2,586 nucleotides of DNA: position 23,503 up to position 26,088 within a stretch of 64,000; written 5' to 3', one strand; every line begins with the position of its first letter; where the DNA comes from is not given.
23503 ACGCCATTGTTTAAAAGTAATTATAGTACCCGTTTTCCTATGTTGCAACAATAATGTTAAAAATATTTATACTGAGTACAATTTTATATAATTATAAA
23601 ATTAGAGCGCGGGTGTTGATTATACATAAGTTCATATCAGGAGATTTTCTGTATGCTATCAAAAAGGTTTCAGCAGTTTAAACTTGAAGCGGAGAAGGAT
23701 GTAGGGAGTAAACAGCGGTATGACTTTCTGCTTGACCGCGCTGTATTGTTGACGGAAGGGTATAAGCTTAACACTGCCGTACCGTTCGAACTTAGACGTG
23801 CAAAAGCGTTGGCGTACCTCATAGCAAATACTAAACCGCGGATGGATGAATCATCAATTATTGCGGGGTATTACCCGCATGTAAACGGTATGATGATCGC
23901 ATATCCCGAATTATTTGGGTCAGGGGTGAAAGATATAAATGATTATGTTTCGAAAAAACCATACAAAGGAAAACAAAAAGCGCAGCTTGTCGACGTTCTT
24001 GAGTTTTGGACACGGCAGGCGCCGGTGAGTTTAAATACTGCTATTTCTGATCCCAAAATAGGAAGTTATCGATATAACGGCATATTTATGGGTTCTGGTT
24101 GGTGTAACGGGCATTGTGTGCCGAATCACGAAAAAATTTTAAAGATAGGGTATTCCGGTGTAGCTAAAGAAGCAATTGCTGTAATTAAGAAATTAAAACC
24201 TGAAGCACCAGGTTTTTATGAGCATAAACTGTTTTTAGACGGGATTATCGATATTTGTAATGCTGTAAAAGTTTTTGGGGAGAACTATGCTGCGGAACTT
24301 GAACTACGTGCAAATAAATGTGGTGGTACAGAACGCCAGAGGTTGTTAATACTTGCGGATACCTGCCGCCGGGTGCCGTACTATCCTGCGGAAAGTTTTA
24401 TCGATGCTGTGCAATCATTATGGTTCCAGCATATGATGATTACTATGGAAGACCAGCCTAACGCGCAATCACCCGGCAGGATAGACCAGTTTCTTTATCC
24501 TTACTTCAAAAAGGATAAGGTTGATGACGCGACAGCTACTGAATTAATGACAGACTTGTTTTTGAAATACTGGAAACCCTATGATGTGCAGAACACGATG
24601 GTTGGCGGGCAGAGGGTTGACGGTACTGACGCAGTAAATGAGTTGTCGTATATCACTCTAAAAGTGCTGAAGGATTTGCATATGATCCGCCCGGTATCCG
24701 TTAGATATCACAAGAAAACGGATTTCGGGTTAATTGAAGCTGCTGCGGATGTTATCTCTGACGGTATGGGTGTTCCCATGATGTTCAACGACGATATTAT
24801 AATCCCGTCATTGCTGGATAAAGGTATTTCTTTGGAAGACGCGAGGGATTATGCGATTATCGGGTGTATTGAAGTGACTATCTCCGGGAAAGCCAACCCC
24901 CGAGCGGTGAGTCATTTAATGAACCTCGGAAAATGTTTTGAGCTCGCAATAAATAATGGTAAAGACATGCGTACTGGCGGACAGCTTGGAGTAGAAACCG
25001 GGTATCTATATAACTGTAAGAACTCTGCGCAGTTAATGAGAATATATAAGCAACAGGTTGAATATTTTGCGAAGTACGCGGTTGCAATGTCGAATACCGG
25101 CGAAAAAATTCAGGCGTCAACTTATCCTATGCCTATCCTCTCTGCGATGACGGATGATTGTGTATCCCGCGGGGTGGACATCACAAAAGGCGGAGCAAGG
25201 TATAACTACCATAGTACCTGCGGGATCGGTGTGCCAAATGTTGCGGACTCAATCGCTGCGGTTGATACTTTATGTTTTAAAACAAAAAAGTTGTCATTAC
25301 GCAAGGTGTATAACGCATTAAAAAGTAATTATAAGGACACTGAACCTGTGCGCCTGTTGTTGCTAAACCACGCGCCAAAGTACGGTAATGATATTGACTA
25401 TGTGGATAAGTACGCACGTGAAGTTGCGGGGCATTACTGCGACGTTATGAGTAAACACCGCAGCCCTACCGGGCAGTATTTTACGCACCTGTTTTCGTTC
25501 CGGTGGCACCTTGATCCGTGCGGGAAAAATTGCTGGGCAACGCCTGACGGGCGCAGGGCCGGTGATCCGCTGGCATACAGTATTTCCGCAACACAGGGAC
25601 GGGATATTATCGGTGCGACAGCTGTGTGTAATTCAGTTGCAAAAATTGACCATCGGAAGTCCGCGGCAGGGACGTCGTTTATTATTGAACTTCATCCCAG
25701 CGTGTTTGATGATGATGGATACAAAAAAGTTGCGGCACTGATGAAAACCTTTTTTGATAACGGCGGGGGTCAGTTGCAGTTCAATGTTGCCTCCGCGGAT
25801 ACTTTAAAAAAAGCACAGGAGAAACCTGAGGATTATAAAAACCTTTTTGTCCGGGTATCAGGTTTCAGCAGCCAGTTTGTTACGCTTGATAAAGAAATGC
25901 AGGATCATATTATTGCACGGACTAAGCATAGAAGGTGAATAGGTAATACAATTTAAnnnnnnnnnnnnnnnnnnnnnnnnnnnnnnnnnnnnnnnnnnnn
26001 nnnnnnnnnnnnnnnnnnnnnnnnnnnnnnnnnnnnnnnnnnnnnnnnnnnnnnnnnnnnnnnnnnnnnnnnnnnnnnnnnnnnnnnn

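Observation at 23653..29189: Glycyl-radical enzyme + activase in one tight unit with carboxy(nor)spermidine decarboxylase and dehydrogenase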

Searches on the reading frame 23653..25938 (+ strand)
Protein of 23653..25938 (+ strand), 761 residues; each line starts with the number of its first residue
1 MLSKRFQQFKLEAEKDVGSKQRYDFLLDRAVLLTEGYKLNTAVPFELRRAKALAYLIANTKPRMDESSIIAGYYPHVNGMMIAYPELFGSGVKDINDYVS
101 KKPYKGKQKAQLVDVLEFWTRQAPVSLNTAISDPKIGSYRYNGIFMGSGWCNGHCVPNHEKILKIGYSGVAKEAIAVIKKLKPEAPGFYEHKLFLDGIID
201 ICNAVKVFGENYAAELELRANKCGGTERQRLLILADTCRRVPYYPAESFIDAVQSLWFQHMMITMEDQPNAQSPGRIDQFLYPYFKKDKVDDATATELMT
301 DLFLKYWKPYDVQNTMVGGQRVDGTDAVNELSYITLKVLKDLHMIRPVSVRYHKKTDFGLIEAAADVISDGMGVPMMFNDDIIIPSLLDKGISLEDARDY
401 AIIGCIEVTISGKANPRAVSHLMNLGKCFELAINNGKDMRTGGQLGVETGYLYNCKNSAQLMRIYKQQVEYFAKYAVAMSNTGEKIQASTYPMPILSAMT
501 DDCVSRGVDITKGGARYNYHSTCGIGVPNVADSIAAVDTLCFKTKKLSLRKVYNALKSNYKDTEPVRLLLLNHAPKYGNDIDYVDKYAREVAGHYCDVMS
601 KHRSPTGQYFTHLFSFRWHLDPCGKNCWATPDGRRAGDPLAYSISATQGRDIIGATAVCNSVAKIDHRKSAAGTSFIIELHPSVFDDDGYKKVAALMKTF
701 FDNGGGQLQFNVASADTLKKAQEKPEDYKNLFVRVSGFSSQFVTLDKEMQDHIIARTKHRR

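Call 4: search_protein_families(library=pfam, proteins=[window:23653-25938:+])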
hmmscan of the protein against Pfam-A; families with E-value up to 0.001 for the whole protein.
window:23653-25938:+ (761 aa): 2 families
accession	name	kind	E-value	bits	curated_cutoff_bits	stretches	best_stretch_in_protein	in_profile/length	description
PF02901.20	PFL-like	-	2e-142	476.5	24.3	1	12-612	9-635/647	Pyruvate formate lyase-like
PF01228.26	Gly_radical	-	1.8e-27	96.3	22.2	1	643-743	4-106/106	Glycine radical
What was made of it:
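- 23653..25938 (+): Glycyl radical enzyme, 761 aa, of the 1,2-eliminase type. It belongs to an uncharacterised clade. PF02901 plus PF01228 (call 4).
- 25852..25869 (+): Glycine loop RVSGFS. Gly737 is the radical site. PF01228 at 96 bits (call 4).
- Checked: GRE, 23653-25938, 761 aa: PF02901 at 476 bits and PF01228 at 96 bits (call 4).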

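Call 5: search_protein_families(library=ncbifam, proteins=[window:23653-25938:+])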
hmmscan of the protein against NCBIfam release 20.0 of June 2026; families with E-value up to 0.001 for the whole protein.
window:23653-25938:+ (761 aa): 12 families
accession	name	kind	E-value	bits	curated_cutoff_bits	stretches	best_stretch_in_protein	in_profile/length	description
TIGR01774.1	PFL2-3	subfamily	2.5e-150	502.3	678.2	1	18-760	13-785/786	formate C-acetyltransferase/glycerol dehydratase family glycyl radical enzyme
NF043068.1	glycl_HYPD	equivalog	4.4e-137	458.3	1100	1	25-759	18-782/784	trans-4-hydroxy-L-proline dehydratase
NF048011.1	SfplDhtHpsGDes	equivalog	9.4e-121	404.6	1000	1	27-760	42-820/821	(2S)-3-sulfopropanediol dehydratase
NF007437.0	PRK09983.1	equivalog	1.7e-113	380.2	1109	1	22-760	16-764/765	formate C-acetyltransferase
NF048009.1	SfplDhtHpfGKleb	equivalog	1e-110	371.2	1000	1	21-758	38-821/824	(2S)-3-sulfopropanediol dehydratase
TIGR04394.1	choline_CutC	equivalog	1.1e-99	335.1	1050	1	153-758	158-785/789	choline trimethylamine-lyase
NF033718.1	indole_decarb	equivalog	1.4e-92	311.3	1100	1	141-759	200-866/868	indoleacetate decarboxylase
NF033715.1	glycyl_HPDL_Lrg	equivalog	1.2e-66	225.2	1150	3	573-759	712-899/901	4-hydroxyphenylacetate decarboxylase large subunit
TIGR01255.1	pyr_form_ly_1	equivalog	1.4e-25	89.9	994.2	1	397-760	396-742/744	formate C-acetyltransferase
NF038360.1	rad_fix_GrcA3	exception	2e-15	56.6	158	1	694-760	10-76/78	autonomous glycyl radical cofactor GrcA3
NF008341.1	PRK11127.1-1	equivalog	3.1e-12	46.3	145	1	710-760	28-78/80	autonomous glycyl radical cofactor GrcA2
TIGR04365.1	spare_glycyl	equivalog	2.2e-09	37.7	170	1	690-757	53-121/126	autonomous glycyl radical cofactor GrcA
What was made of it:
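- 23653..25938 (+): Below all NCBIfam equivalog cut-offs (call 5).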

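Call 6: find_homologous_proteins(query=window:23653-25938:+, max_evalue=1e-50)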
Query window:23653-25938:+ (761 aa): 199 proteins with E <= 1e-50 among 8000 candidates; the best 120 are listed.
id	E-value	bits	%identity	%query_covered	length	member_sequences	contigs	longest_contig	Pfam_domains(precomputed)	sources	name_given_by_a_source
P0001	0.0e+0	1773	100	100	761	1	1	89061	PF02901.21,PF01228.27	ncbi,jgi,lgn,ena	ncbi:MAG: pyruvate formate lyase family protein [Elusimicrobiota bacterium]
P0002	3.9e-206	705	69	56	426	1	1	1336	PF02901.21,PF01228.27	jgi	jgi:formate C-acetyltransferase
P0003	5.5e-177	609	43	89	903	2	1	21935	PF00754.32,PF02901.21,PF22633.4,PF01228.27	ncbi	-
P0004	1.3e-174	601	42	89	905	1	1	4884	PF00754.32,PF02901.21,PF22633.4,PF01228.27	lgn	-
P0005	1.4e-172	594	42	96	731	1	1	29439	PF02901.21,PF01228.27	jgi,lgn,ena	-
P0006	2.3e-172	593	42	96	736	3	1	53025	PF02901.21,PF01228.27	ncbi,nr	ncbi:MAG: hypothetical protein KBC96_10600 [Armatimonadetes bacterium]|nr:hypothetical protein [Arma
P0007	4.4e-168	579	41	89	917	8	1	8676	PF00754.32,PF02901.21,PF22633.4,PF01228.27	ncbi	-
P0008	2.1e-163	564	43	82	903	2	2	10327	PF00754.32,PF02901.21,PF22633.4,PF01228.27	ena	-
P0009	5.3e-161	556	41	95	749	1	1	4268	PF02901.21,PF01228.27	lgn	-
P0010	1.2e-160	555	41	95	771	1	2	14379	PF02901.21,PF01228.27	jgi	jgi:trans-4-hydroxy-L-proline dehydratase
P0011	1.4e-156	541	44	79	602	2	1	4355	PF02901.21,PF01228.27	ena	-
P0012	2.6e-152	527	38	100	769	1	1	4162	PF02901.21,PF01228.27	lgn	-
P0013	5.1e-151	523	39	94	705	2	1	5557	PF02901.21,PF01228.27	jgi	-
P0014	1.5e-149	518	38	98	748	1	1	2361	PF02901.21,PF01228.27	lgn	-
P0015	2.0e-149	517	43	80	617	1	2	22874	PF02901.21,PF01228.27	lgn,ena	-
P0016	8.5e-149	515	38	99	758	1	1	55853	PF02901.21,PF01228.27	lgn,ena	-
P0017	3.0e-129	451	34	96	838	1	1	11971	PF02901.21,PF01228.27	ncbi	-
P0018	8.1e-126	439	34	96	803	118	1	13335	PF02901.21,PF01228.27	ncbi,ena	-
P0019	1.7e-125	438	31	96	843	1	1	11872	PF02901.21,PF01228.27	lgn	-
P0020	3.8e-125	437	34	96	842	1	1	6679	PF02901.21,PF01228.27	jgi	jgi:formate C-acetyltransferase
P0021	3.8e-125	437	34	96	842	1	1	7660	PF02901.21,PF01228.27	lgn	-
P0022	3.9e-125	437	34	96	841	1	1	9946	PF02901.21,PF01228.27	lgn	-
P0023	1.5e-124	435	34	96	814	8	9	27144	PF02901.21,PF01228.27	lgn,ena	-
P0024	2.1e-123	431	32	96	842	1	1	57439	PF02901.21,PF01228.27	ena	-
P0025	2.5e-123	431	33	96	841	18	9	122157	PF02901.21,PF01228.27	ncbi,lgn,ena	-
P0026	6.6e-123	430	33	96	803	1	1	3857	PF02901.21,PF01228.27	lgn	-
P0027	1.1e-122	429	32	96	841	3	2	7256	PF02901.21,PF01228.27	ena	-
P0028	1.5e-122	429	34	100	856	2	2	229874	PF12833.14,PF02901.21,PF00165.30,PF01228.27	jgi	-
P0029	3.7e-122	427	34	96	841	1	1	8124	PF02901.21,PF01228.27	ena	-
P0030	1.3e-121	425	33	96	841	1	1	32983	PF02901.21,PF01228.27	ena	-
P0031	1.4e-121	425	33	96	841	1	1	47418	PF02901.21,PF01228.27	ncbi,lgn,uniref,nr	ncbi:glycyl radical protein [Clostridium disporicum]|uniref:Pyruvate formate-lyase n=2 Tax=Clostridi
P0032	1.4e-121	425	33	96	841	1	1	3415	PF02901.21,PF01228.27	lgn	-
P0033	1.6e-121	425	33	96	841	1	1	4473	PF02901.21,PF01228.27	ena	-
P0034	1.8e-121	425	33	96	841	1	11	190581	PF02901.21,PF01228.27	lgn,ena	-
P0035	1.9e-121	425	33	96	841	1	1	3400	PF02901.21,PF01228.27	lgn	-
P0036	2.2e-121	425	33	96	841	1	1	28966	PF02901.21,PF01228.27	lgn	-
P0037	2.5e-121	424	33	96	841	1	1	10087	PF02901.21,PF01228.27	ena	-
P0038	3.7e-121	424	33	96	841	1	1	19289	PF02901.21,PF01228.27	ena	-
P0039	4.6e-121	424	33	96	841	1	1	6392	PF02901.21,PF01228.27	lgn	-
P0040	5.5e-121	423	33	96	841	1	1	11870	PF02901.21,PF01228.27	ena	-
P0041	6.3e-121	423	33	96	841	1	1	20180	PF02901.21,PF01228.27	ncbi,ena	-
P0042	6.5e-121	423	33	96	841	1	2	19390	PF02901.21,PF01228.27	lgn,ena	-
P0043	8.4e-121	423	33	96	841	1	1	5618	PF02901.21,PF01228.27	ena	-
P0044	1.1e-120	422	39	80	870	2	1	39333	PF12833.14,PF02901.21,PF00165.30,PF01228.27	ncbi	-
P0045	2.6e-120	421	33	96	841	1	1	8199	PF02901.21,PF01228.27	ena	-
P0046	3.0e-120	421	33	96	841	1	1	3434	PF02901.21,PF01228.27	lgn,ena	-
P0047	3.2e-120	421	33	96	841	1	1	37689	PF02901.21,PF01228.27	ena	-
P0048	5.2e-120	420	32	98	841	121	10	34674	PF02901.21,PF01228.27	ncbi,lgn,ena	-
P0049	5.7e-120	420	32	96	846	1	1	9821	PF02901.21,PF01228.27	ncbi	-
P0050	5.8e-120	420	32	96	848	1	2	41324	PF02901.21,PF01228.27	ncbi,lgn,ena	ncbi:MAG TPA: glycyl radical protein [Lachnospiraceae bacterium]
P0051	9.6e-120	419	33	96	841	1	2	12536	PF02901.21,PF01228.27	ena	-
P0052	1.2e-119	419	32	96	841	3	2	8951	PF02901.21,PF01228.27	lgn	-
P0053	4.2e-119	417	34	96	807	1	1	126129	PF02901.21,PF01228.27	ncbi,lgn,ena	-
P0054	7.3e-119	416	33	96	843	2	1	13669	PF02901.21,PF01228.27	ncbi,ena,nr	ncbi:MAG: glycyl radical protein [Clostridia bacterium]|nr:glycyl radical protein [Clostridia bacter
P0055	9.6e-119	416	32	96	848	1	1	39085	PF02901.21,PF01228.27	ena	-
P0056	1.0e-118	416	32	96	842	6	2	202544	PF02901.21,PF01228.27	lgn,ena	-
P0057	8.1e-118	413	32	96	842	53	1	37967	PF02901.21,PF01228.27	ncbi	-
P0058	8.6e-118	413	33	96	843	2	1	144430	PF02901.21,PF01228.27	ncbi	-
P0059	1.2e-117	412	32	96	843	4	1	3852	PF02901.21,PF01228.27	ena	-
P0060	8.2e-117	410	33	96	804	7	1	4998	PF02901.21,PF01228.27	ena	-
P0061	2.5e-116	408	32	96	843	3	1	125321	PF02901.21,PF01228.27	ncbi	-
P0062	5.9e-116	407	32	96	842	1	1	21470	PF02901.21,PF01228.27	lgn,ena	-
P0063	1.1e-115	406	32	100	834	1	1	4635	PF02901.21,PF01228.27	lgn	-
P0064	9.8e-115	403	32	96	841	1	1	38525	PF02901.21,PF01228.27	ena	-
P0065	1.4e-114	402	33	97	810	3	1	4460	PF02901.21,PF01228.27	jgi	jgi:formate C-acetyltransferase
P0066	1.6e-114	402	32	97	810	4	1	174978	PF02901.21,PF01228.27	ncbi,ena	-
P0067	9.4e-114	399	32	96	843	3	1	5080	PF02901.21,PF01228.27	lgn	-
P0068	3.9e-113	397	31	96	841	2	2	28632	PF02901.21,PF01228.27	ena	-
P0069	8.0e-112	393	32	97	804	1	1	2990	PF02901.21,PF01228.27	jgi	jgi:formate C-acetyltransferase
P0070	4.9e-111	390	32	97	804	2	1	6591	PF02901.21,PF01228.27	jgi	jgi:formate C-acetyltransferase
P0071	8.0e-111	390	32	99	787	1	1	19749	PF02901.21,PF01228.27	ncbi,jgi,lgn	jgi:formate C-acetyltransferase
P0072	1.7e-110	389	37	80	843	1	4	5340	PF02901.21,PF01228.27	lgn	-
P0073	1.8e-110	389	35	81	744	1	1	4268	PF02901.21,PF01228.27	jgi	-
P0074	3.2e-110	388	32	96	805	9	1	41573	PF02901.21,PF01228.27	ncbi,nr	ncbi:MAG: hypothetical protein GXY05_14265 [Clostridiales bacterium]|nr:hypothetical protein [Clostr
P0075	4.0e-110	387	32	97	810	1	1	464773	PF02901.21,PF01228.27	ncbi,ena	-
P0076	2.4e-109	385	33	96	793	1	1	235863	PF02901.21,PF01228.27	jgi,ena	jgi:pyruvate formate-lyase/glycerol dehydratase family glycyl radical enzyme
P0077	3.0e-109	385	32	97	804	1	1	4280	PF02901.21,PF01228.27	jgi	jgi:formate C-acetyltransferase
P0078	1.6e-108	382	32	96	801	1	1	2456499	PF02901.21,PF01228.27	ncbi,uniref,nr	ncbi:glycyl radical protein [Clostridium sp. 'White wine YQ']|uniref:glycyl radical protein n=1 Tax=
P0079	2.4e-108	382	32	96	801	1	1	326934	PF02901.21,PF01228.27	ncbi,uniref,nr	ncbi:glycyl radical protein [Clostridium sp. YIM B02551]|uniref:glycyl radical protein n=1 Tax=Clost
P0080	2.7e-108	381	32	99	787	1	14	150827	PF02901.21,PF01228.27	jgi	-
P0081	1.3e-107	379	35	82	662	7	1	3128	PF02901.21,PF01228.27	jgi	jgi:formate C-acetyltransferase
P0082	4.1e-107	378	31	97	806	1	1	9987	PF02901.21,PF01228.27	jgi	jgi:formate C-acetyltransferase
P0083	8.5e-107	376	32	96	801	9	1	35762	PF02901.21,PF01228.27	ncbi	-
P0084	1.4e-106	376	32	97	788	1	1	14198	PF02901.21,PF01228.27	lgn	-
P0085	2.2e-106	375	32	97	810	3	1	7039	PF02901.21,PF01228.27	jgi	-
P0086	5.4e-106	374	36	80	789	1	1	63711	PF02901.21,PF01228.27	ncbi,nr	ncbi:MAG: formate C-acetyltransferase/glycerol dehydratase family glycyl radical enzyme [Planctomyce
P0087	7.7e-106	373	32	96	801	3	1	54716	PF02901.21,PF01228.27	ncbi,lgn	-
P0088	1.9e-105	372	31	97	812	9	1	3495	PF02901.21,PF01228.27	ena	-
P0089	2.5e-105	372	33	86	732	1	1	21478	PF02901.21,PF01228.27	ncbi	-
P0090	3.3e-105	371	32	100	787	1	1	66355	PF02901.21,PF01228.27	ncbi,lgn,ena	-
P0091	4.1e-105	371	33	96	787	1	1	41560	PF02901.21,PF01228.27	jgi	-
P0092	4.9e-105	371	31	100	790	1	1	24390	PF02901.21,PF01228.27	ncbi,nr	ncbi:MAG TPA: trans-4-hydroxy-L-proline dehydratase [Paludibacter sp.]|nr:trans-4-hydroxy-L-proline 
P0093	5.4e-105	371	32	94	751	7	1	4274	PF02901.21,PF01228.27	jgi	jgi:formate C-acetyltransferase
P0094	2.6e-104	368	33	97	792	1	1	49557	PF02901.21,PF01228.27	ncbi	ncbi:MAG: glycyl radical protein [Candidatus Thorarchaeota archaeon]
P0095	5.3e-104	367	31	96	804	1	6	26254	PF02901.21,PF01228.27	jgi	jgi:pyruvate formate-lyase/glycerol dehydratase family glycyl radical enzyme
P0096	1.6e-103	366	35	81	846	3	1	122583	PF02901.21,PF01228.27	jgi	-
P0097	6.9e-103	364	32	97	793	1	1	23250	PF02901.21,PF01228.27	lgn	-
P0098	1.2e-101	359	31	97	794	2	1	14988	PF02901.21,PF01228.27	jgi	-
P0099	2.2e-101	359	31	96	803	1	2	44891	PF02901.21,PF01228.27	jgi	jgi:pyruvate formate-lyase/glycerol dehydratase family glycyl radical enzyme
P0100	1.6e-99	352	31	98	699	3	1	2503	PF02901.21,PF01228.27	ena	-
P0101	6.1e-99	351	31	97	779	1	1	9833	PF02901.21,PF01228.27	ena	-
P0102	1.2e-98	350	30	96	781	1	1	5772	PF02901.21,PF01228.27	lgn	-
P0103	1.1e-97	346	34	80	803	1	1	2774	PF02901.21,PF01228.27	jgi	-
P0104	3.8e-97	345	31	96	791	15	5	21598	PF02901.21,PF01228.27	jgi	jgi:formate C-acetyltransferase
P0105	3.9e-97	345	31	96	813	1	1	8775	PF02901.21,PF01228.27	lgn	-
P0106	5.1e-97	344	35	80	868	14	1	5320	PF02901.21,PF01228.27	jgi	jgi:pyruvate formate-lyase/glycerol dehydratase family glycyl radical enzyme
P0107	7.4e-97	344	31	96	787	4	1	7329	PF02901.21,PF01228.27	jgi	-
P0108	1.6e-96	342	35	80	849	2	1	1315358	PF02901.21,PF01228.27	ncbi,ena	-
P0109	6.3e-96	341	31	96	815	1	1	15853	PF02901.21,PF01228.27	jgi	jgi:pyruvate formate-lyase/glycerol dehydratase family glycyl radical enzyme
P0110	3.5e-95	338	30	97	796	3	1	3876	PF02901.21,PF01228.27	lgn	-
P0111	7.8e-95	337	35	75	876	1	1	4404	PF02901.21,PF01228.27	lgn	-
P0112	1.5e-94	336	33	80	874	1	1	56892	PF02901.21,PF01228.27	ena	-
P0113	1.7e-94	336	30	95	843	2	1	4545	PF02901.21,PF01228.27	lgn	-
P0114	4.5e-94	334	31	97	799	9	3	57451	PF02901.21,PF01228.27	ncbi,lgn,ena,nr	ncbi:MAG: hypothetical protein KGD58_15875 [Candidatus Lokiarchaeota archaeon]|nr:hypothetical prote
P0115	5.0e-94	334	32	96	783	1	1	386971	PF02901.21,PF01228.27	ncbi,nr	ncbi:glycyl radical protein [Labilibacter sediminis]|nr:glycyl radical protein [Labilibacter sedimin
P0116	7.2e-94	334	31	100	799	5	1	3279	PF02901.21,PF01228.27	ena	-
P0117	1.2e-93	333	33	96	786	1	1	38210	PF02901.21,PF01228.27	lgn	-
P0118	1.4e-93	333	31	97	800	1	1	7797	PF02901.21,PF01228.27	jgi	-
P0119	6.7e-93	331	30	97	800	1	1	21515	PF02901.21,PF01228.27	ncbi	-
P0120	7.7e-93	330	33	80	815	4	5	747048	PF02901.21,PF01228.27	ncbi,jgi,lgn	jgi:formate C-acetyltransferase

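Call 9: find_encoding_contigs(protein=P0006, flank=8000, max_places=3)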
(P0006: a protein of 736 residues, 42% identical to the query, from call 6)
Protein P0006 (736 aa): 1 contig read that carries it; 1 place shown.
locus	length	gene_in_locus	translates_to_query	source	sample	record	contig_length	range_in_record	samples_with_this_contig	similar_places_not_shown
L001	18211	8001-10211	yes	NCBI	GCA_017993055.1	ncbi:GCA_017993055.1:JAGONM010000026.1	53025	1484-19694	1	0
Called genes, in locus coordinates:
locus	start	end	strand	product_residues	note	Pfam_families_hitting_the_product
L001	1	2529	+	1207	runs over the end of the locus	PF10646:Germane, PF01520:Amidase_3, PF16158:N_BRCA1_IG (weak)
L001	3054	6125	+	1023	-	PF25275:Golvesin_C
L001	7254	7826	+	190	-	PF06439:3keto-disac_hyd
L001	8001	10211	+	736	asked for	PF02901:PFL-like, PF01228:Gly_radical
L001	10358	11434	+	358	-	PF11949:DUF3466 (faint)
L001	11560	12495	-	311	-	PF04041:Glyco_hydro_130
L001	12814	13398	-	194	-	PF00188:CAP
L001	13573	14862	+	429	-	PF16075:DUF4815 (weak), PF25182:NonGDSL (faint), PF13472:Lipase_GDSL_2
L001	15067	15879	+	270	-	PF01261:AP_endonuc_2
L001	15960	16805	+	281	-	PF04439:Adenyl_transf, PF18765:Polbeta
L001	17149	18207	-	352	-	PF01208:URO-D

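Call 10: find_encoding_contigs(protein=P0005, flank=8000, max_places=3)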
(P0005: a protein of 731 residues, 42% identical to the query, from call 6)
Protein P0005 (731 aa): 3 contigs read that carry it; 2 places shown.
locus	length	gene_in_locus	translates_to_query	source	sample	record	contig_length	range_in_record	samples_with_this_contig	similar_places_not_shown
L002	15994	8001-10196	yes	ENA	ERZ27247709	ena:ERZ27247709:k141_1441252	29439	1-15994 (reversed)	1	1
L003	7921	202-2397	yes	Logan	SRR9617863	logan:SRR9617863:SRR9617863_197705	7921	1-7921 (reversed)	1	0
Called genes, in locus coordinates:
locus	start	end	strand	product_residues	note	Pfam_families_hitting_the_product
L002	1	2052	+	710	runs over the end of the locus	PF00989:PAS, PF08448:PAS_4, PF13426:PAS_9, PF08447:PAS_3 (weak), PF00512:HisKA (weak), PF02518:HATPase_c, PF00072:Response_reg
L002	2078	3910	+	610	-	PF13231:PMT_2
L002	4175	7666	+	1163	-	-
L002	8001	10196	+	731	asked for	PF02901:PFL-like, PF01228:Gly_radical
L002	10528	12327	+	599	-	PF10114:PocR, PF01590:GAF, PF13185:GAF_2, PF13492:GAF_3 (weak), PF00512:HisKA, PF02518:HATPase_c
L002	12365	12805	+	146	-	PF00072:Response_reg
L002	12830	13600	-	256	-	PF02633:Creatininase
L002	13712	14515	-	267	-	PF13490:zf-HC2, PF14417:MEDS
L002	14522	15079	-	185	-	PF07638:Sigma70_ECF (weak), PF04542:Sigma70_r2, PF08281:Sigma70_r4_2, PF04545:Sigma70_r4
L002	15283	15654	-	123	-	PF01986:DUF123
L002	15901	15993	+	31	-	?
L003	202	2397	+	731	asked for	PF02901:PFL-like, PF01228:Gly_radical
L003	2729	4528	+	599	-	PF10114:PocR, PF01590:GAF, PF13185:GAF_2, PF13492:GAF_3 (weak), PF00512:HisKA, PF02518:HATPase_c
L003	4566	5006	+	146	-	PF00072:Response_reg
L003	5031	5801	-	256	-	PF02633:Creatininase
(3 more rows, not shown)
